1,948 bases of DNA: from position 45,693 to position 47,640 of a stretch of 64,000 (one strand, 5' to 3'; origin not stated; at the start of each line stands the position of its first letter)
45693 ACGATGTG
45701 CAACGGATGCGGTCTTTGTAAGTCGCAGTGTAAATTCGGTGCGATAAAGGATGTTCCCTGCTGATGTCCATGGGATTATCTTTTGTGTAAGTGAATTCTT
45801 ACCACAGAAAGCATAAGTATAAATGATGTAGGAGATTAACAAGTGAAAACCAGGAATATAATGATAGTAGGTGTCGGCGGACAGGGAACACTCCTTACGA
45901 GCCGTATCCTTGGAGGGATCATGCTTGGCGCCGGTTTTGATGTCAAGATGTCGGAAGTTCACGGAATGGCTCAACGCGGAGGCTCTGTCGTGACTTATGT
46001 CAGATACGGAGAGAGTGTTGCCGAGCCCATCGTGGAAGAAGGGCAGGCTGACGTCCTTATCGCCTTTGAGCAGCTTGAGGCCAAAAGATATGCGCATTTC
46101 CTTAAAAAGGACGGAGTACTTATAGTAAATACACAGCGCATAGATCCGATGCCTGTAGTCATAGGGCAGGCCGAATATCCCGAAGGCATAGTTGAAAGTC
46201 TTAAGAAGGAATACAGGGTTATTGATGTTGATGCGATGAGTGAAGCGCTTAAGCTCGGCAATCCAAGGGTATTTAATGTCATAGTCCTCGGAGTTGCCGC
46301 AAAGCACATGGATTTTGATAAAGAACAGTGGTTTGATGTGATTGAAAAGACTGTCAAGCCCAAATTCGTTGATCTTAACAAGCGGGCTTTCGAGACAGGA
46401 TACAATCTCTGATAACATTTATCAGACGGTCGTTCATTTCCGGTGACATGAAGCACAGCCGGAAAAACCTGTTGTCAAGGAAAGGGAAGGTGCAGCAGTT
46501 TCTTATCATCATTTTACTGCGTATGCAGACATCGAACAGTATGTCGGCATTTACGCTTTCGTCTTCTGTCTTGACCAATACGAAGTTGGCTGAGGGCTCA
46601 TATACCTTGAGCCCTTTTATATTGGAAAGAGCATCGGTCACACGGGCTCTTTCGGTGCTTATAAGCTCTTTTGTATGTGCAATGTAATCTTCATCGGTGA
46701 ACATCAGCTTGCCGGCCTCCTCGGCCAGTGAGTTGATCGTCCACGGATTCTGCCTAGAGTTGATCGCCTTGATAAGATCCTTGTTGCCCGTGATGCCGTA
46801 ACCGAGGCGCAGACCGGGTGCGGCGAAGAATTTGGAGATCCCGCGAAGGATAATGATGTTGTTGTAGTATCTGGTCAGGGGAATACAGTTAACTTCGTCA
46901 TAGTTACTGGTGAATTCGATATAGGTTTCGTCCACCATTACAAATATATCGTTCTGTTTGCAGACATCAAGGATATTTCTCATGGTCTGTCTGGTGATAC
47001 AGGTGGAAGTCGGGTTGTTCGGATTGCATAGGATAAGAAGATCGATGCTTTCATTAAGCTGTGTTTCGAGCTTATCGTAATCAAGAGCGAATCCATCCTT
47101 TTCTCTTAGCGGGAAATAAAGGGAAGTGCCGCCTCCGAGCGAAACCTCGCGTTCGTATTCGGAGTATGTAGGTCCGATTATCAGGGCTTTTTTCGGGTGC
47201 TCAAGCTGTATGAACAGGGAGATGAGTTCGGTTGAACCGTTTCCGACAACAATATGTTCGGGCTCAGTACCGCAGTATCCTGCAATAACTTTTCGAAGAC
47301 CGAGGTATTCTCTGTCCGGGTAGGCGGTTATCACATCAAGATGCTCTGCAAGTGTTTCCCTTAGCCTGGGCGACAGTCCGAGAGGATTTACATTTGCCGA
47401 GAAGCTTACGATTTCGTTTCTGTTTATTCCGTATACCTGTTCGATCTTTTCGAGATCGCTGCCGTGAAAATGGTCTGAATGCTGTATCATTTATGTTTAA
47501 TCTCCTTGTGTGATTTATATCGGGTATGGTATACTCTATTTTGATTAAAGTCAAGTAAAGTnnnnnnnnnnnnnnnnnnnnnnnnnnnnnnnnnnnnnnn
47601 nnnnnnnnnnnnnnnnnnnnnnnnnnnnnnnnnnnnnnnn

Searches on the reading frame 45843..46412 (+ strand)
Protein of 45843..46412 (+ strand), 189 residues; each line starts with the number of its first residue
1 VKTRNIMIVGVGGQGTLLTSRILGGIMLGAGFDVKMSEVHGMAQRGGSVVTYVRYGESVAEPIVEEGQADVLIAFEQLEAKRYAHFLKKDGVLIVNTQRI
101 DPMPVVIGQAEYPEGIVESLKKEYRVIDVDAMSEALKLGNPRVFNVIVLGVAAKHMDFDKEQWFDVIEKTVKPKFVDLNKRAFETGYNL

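Call 33: search_protein_families(library=pfam, proteins=[window:45843-46412:+], max_evalue=0.00001)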
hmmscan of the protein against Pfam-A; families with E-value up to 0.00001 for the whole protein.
window:45843-46412:+ (189 aa): 1 family
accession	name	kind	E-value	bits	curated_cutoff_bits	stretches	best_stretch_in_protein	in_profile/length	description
PF01558.24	POR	-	4.5e-42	144.6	27.4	1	12-187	1-172/173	Pyruvate ferredoxin/flavodoxin oxidoreductase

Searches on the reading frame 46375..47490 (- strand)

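Call 33: search_protein_families(library=pfam, proteins=[window:46375-47490:-], max_evalue=0.00001)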
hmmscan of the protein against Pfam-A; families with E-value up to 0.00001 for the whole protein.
window:46375-47490:- (371 aa): 1 family
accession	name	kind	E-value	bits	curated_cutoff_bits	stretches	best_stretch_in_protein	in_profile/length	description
PF00155.27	Aminotran_1_2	-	1.9e-54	185.7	19.7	1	26-360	2-361/361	Aminotransferase class I and II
